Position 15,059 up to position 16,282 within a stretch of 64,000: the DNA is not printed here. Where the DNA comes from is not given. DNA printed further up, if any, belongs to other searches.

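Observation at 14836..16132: Signal-less Amidase_2 hydrolase with an N-terminal XVIPCD-like module plus a Cys-rich lipoprotein: candidate antibacterial effector-immunity pair with inverted domain order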

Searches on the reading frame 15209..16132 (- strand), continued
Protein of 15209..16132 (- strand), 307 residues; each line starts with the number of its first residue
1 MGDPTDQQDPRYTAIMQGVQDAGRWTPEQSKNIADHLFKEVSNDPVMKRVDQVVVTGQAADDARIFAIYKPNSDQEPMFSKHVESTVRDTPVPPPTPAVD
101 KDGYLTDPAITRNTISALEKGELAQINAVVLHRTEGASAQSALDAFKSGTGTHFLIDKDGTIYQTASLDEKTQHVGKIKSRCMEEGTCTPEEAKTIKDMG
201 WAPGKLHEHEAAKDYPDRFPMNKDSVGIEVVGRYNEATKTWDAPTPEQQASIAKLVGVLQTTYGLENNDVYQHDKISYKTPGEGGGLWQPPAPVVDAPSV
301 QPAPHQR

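Call 26: search_solved_structures(query=window:15209-16132:-, max_evalue=10, show_alignments=2)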
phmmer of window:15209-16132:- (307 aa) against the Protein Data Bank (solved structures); distinct sequences matched with E-value up to 10: 2.
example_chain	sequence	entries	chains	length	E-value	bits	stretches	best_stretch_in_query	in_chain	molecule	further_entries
6srt_A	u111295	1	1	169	1.1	12.1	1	148-176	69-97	N-acetylmuramoyl-L-alanine amidase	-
6ssc_A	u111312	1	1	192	1.6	11.7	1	148-181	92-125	N-acetylmuramoyl-L-alanine amidase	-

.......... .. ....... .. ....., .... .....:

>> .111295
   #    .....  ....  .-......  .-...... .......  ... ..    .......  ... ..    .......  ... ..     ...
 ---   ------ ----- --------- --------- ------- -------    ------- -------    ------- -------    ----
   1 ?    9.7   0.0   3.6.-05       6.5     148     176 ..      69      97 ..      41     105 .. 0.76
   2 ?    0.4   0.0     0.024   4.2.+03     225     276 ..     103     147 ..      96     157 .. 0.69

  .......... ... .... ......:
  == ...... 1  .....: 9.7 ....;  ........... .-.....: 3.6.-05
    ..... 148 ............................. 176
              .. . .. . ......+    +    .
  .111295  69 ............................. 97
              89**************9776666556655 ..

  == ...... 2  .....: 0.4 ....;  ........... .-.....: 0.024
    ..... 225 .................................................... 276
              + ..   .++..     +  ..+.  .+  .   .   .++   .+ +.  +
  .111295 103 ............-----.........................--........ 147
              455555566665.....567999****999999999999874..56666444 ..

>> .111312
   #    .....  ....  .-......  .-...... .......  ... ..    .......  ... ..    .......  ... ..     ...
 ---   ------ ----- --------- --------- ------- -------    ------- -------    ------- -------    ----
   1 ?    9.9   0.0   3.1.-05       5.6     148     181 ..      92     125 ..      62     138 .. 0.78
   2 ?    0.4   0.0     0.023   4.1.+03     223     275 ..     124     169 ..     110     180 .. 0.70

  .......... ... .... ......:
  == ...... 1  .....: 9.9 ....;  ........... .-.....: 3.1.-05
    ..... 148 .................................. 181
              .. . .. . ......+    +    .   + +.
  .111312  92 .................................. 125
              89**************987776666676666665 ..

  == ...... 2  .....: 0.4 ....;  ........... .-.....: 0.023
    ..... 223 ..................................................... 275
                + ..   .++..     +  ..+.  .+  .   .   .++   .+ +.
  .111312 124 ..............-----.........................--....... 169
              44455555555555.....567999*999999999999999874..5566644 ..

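Call 29: search_protein_families(library=pfam, alignment_id=A4, max_evalue=0.01)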
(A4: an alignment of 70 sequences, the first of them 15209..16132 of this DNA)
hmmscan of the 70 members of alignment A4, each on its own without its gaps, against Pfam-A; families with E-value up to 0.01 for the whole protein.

A. member 1, window:15209-16132:- (307 aa): 1 family
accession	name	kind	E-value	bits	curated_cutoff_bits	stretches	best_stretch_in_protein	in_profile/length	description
PF01510.30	Amidase_2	-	2.4e-19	70.4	26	1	124-276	3-122/131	N-acetylmuramoyl-L-alanine amidase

B. families by the number of members that match (of 70 scanned): 9 families
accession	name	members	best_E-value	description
PF01510.30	Amidase_2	70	8e-24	N-acetylmuramoyl-L-alanine amidase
PF20410.3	X-Tfes_XVIPCD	34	1.4e-10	X-Tfes, XVIPCD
PF01471.23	PG_binding_1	1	2.4e-12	Putative peptidoglycan binding domain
PF01476.26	LysM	1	4e-10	LysM domain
PF11751.14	PorP_SprF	1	0.0026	Type IX secretion system membrane protein PorP/SprF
PF17342.7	DUF5372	1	0.0042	Family of unknown function (DUF5372)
PF14977.11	FAM194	1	0.0049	FAM194 protein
PF23473.1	LysM3_LYK4_5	1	0.0067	LYK4/5 LysM3 domain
PF17021.10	Mei5_like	1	0.0083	Putative double-strand recombination repair-like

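Call 34: find_encoding_contigs(protein=P0105, flank=8000, max_places=3)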
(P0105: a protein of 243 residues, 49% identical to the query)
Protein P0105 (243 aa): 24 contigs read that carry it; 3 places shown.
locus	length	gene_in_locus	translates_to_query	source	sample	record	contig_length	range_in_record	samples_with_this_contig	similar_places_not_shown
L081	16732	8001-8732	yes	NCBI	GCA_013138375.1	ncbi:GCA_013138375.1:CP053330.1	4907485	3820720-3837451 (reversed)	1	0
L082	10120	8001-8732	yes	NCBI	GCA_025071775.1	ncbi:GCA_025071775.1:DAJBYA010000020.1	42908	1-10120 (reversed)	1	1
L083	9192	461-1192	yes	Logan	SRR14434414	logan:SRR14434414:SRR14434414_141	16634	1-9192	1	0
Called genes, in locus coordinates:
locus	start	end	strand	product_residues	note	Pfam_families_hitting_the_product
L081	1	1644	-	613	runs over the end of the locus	PF05947:T6SS_TssF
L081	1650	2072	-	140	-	PF04965:GPW_gp25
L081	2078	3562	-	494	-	PF05943:VipB, PF18945:VipB_2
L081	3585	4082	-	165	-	PF05591:T6SS_VipA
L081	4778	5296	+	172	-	PF05638:T6SS_HCP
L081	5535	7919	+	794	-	PF05954:Phage_GPD, PF04717:Phage_base_V, PF20093:DUF6484 (faint), PF22178:Gp5_trimer_C, PF06715:Gp5_C (faint), PF22178:Gp5_trimer_C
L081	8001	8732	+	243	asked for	PF01510:Amidase_2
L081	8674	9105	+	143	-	-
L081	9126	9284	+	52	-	PF01527:HTH_Tnp_1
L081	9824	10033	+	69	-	-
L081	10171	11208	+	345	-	PF13384:HTH_23 (weak), PF13551:HTH_29, PF13592:HTH_33, PF13358:DDE_3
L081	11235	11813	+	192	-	PF13808:DDE_Tnp_1_assoc, PF01609:DDE_Tnp_1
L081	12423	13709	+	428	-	PF07819:PGAP1 (faint)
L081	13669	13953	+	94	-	-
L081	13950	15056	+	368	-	PF18443:Tli4_N, PF18426:Tli4_C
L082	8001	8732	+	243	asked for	PF01510:Amidase_2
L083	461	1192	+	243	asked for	PF01510:Amidase_2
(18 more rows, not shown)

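Call 35: predict_structure(alignment_id=A4)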
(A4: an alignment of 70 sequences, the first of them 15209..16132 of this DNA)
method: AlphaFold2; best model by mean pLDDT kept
length: 307 residues; sequences in the alignment: 70
mean_pLDDT: 91.0   pTM: 0.74
mean pLDDT of the five models: 91.0, 88.9, 88.6, 88.4, 88.3
residues with pLDDT >= 90: 246; 70-90: 36; 50-70: 9; < 50: 16
segments of 3 or more residues with pLDDT < 50: 1-6, 296-303
pLDDT, mean of each block of 10 residues (from residue 1): 53 96 94 93 89 93 94 84 92 78 94 98 97 96 96 98 98 98 98 98 98 98 98 97 97 95 93 97 95 56 47
secondary structure, 60 per line:
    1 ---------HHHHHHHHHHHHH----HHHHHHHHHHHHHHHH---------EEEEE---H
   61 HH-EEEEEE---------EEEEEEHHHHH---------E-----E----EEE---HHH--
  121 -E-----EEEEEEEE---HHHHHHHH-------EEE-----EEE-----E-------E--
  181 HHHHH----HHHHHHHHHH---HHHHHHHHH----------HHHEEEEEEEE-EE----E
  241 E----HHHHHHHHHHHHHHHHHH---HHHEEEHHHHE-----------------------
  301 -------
elements in order: H10-22 H27-42 E52-56 E64-69 E79-84 H85-89 E110-112 E128-135 H139-146 E154-156 E162-164 H181-185 H190-199 H203-211 E225-232 H246-263 E270-272 H273-276

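Call 38: fold_search(model_id=the predicted structure, library=pdb)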
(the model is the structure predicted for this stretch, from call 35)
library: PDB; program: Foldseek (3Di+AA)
matches with E <= 10: 312; with E <= 0.001: 26
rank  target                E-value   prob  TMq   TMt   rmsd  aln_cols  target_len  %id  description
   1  6srt                  4.9e-06  1.00  0.35  0.66   4.1       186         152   20  Endolysine N-acetylmuramoyl-L-alanine amidase LysCS from Clostridium intestinale URNW (released 2020-09-30)
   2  2y28_A                5.2e-06  1.00  0.40  0.65   4.3       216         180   18  crystal structure of Se-Met AmpD derivative (released 2011-07-20)
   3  6ssc                  7.4e-06  1.00  0.36  0.69   4.0       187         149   20  N-acetylmuramoyl-L-alanine amidase LysC from Clostridium intestinale URNW (released 2020-09-30)
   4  2y2b_B                7.4e-06  1.00  0.40  0.65   4.3       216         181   18  crystal structure of AmpD in complex with reaction products (released 2011-07-20)
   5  2y2c_A                1.2e-05  1.00  0.41  0.66   3.8       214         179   19  crystal structure of AmpD Apoenzyme (released 2011-07-20)
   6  2y28_B                1.4e-05  1.00  0.43  0.71   3.1       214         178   18  crystal structure of Se-Met AmpD derivative (released 2011-07-20)
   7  2y2c_C                2.5e-05  1.00  0.42  0.70   3.1       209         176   18  crystal structure of AmpD Apoenzyme (released 2011-07-20)
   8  2y28_C                2.6e-05  1.00  0.42  0.68   3.6       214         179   18  crystal structure of Se-Met AmpD derivative (released 2011-07-20)
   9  3ep1_A                6.1e-05  1.00  0.29  0.49   5.7       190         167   17  Structure of the PGRP-Hd from Alvinella pompejana (released 2009-09-29)
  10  4bj4_A                8.2e-05  1.00  0.34  0.42   8.7       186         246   16  Structure of Pseudomonas aeruginosa amidase Ampdh2 (released 2013-07-24)
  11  4bpa_A                9.8e-05  1.00  0.35  0.44   2.6       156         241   17  Crystal structure of AmpDh2 from Pseudomonas aeruginosa in complex with NAG-NAM-NAG-NAM tetrasaccharide (released 2013-07-17)
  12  3ep1_B                1.0e-04  1.00  0.33  0.57   5.5       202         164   15  Structure of the PGRP-Hd from Alvinella pompejana (released 2009-09-29)
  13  1yb0_A                1.2e-04  1.00  0.34  0.63   4.9       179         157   13  Structure of PlyL (released 2005-08-23)
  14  4bol_A                1.5e-04  1.00  0.34  0.42   3.1       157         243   17  Crystal structure of AmpDh2 from Pseudomonas aeruginosa in complex with pentapeptide (released 2013-07-17)
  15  1yb0_B                1.5e-04  1.00  0.35  0.64   4.4       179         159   13  Structure of PlyL (released 2005-08-23)
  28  7r6s_B                1.8e-03  1.00  0.23  0.22   2.7        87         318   14  Crystal Structure of the Putative Bacteriophage Protein from Stenotrophomonas maltophilia (released 2022-11-09)
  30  7r6s_A                6.1e-03  1.00  0.23  0.22   2.8        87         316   14  Crystal Structure of the Putative Bacteriophage Protein from Stenotrophomonas maltophilia (released 2022-11-09)
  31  7mu9_MODEL_1_A        8.3e-03  1.00  0.22  0.56   4.7        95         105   17  Solution NMR structure of the XVIPCD region from the T4SS effector X-Tfe(XAC2609) from Xanthomonas citri (released 2021-12-22)
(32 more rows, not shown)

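Call 42: find_encoding_contigs(protein=P0019, flank=10000, max_places=3)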
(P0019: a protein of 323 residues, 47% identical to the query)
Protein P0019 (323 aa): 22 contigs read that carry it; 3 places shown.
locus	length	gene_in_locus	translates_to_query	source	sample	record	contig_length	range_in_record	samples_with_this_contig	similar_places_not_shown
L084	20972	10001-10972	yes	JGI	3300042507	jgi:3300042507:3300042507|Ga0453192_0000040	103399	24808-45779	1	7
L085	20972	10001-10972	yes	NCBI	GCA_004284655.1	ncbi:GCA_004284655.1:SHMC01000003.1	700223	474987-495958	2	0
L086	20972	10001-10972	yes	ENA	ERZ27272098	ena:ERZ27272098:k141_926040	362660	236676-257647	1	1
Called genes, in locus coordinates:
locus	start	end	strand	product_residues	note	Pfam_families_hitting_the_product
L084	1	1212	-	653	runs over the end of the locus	PF17899:Peptidase_M61_N, PF05299:Peptidase_M61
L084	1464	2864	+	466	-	-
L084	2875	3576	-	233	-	PF00106:adh_short, PF01370:Epimerase (weak), PF08659:KR (weak), PF13561:adh_short_C2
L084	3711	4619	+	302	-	PF00126:HTH_1, PF03466:LysR_substrate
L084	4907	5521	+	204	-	PF02798:GST_N, PF13417:GST_N_3, PF13409:GST_N_2, PF00043:GST_C (weak), PF13410:GST_C_2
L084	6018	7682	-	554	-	PF00989:PAS (faint), PF08448:PAS_4, PF08447:PAS_3, PF00990:GGDEF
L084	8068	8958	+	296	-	-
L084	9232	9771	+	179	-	PF13302:Acetyltransf_3, PF00583:Acetyltransf_1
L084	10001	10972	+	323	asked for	PF20410:X-Tfes_XVIPCD, PF01510:Amidase_2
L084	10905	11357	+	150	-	-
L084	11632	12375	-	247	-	PF00106:adh_short, PF08659:KR (weak), PF13561:adh_short_C2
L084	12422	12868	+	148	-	PF12802:MarR_2 (faint), PF24034:DUF7343 (weak)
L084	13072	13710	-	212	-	PF10067:DUF2306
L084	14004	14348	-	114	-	-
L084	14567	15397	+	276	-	PF04471:Mrr_cat, PF22722:NA-iREase1, PF01396:Zn_ribbon_Top1 (weak)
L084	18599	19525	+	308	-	PF20410:X-Tfes_XVIPCD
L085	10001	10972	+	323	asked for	PF20410:X-Tfes_XVIPCD, PF01510:Amidase_2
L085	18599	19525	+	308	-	PF20410:X-Tfes_XVIPCD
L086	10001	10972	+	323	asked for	PF20410:X-Tfes_XVIPCD, PF01510:Amidase_2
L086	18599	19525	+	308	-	PF20410:X-Tfes_XVIPCD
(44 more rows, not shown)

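Call 70: list_cluster_members(proteins=[window:15209-16132:-, window:35829-37925:+, window:12634-13623:-, window:57146-58603:-])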
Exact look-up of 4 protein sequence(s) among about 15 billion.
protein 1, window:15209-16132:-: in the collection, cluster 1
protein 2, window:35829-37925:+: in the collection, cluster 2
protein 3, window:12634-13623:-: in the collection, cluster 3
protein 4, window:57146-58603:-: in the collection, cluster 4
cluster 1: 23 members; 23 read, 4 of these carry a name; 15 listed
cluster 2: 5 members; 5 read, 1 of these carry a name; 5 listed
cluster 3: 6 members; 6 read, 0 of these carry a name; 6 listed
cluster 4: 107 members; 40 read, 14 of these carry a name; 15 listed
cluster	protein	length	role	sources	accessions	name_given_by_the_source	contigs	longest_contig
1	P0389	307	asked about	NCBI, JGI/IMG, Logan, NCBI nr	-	-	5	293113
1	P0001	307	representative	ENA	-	-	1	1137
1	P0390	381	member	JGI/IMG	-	hypothetical protein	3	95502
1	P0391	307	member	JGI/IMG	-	N-acetylmuramoyl-L-alanine amidase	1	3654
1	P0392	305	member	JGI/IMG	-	N-acetylmuramoyl-L-alanine amidase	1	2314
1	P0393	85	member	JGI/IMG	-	N-acetyl-anhydromuramyl-L-alanine amidase AmpD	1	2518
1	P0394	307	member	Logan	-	-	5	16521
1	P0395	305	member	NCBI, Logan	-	-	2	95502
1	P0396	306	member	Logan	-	-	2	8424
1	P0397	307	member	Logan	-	-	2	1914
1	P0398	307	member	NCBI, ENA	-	-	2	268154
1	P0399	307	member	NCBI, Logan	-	-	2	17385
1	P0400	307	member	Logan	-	-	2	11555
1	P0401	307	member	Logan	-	-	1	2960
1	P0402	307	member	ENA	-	-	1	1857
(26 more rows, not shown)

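Call 71: find_encoding_contigs(protein=window:15209-16132:-, flank=6000, max_places=5)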
Protein window:15209-16132:- (307 aa): 14 contigs read that carry it; 5 places shown.
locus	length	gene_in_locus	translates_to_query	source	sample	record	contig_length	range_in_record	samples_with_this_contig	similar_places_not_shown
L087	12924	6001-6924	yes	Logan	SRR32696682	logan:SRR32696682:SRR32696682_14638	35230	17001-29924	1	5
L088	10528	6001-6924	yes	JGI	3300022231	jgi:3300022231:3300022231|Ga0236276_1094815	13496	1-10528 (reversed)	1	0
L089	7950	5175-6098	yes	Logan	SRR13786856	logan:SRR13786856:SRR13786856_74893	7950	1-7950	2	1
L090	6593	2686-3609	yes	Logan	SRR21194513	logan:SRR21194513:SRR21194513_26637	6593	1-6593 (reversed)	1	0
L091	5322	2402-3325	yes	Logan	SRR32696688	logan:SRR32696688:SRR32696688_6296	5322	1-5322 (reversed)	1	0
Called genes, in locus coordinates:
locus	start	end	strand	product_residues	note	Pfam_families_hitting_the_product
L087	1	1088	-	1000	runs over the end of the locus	PF13620:CarboxypepD_reg, PF25183:OMP_b-brl_4, PF00593:TonB_dep_Rec_b-barrel, PF25183:OMP_b-brl_4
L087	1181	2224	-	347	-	PF00356:LacI, PF00532:Peripla_BP_1, PF13407:Peripla_BP_4, PF13377:Peripla_BP_3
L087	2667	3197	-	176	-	PF09851:SHOCT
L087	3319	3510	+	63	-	PF13560:HTH_31, PF12844:HTH_19, PF13443:HTH_26, PF01381:HTH_3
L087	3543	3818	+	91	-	-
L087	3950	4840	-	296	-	PF03400:DDE_Tnp_IS1 (faint), PF13610:DDE_Tnp_IS240 (weak)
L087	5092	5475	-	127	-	-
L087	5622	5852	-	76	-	-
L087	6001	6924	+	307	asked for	PF01510:Amidase_2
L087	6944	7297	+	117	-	-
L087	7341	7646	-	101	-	PF01722:BolA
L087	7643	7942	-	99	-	PF03795:YCII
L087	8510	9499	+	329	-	PF02616:SMC_ScpA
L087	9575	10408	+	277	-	PF04079:SMC_ScpB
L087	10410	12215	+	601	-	PF01479:S4, PF00849:PseudoU_synth_2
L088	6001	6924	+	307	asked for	PF01510:Amidase_2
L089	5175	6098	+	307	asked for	PF01510:Amidase_2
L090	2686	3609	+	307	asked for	PF01510:Amidase_2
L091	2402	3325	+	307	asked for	PF01510:Amidase_2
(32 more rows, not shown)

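Call 77: search_solved_structures(query=A4, max_evalue=0.001)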
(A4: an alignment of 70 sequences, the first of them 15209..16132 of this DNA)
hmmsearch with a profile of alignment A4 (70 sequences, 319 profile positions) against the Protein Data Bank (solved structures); distinct sequences matched with E-value up to 0.001: 4.
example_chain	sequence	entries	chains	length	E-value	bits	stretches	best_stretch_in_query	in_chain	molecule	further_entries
1aro_L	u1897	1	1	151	8.4e-05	25.6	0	233-276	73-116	T7 LYSOZYME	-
1lba_A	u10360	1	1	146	8.9e-05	25.5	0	233-276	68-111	T7 LYSOZYME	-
7f5i_A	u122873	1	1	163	0.00074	22.5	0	231-285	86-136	amidase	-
6srt_A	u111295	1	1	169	0.00093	22.2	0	137-180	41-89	N-acetylmuramoyl-L-alanine amidase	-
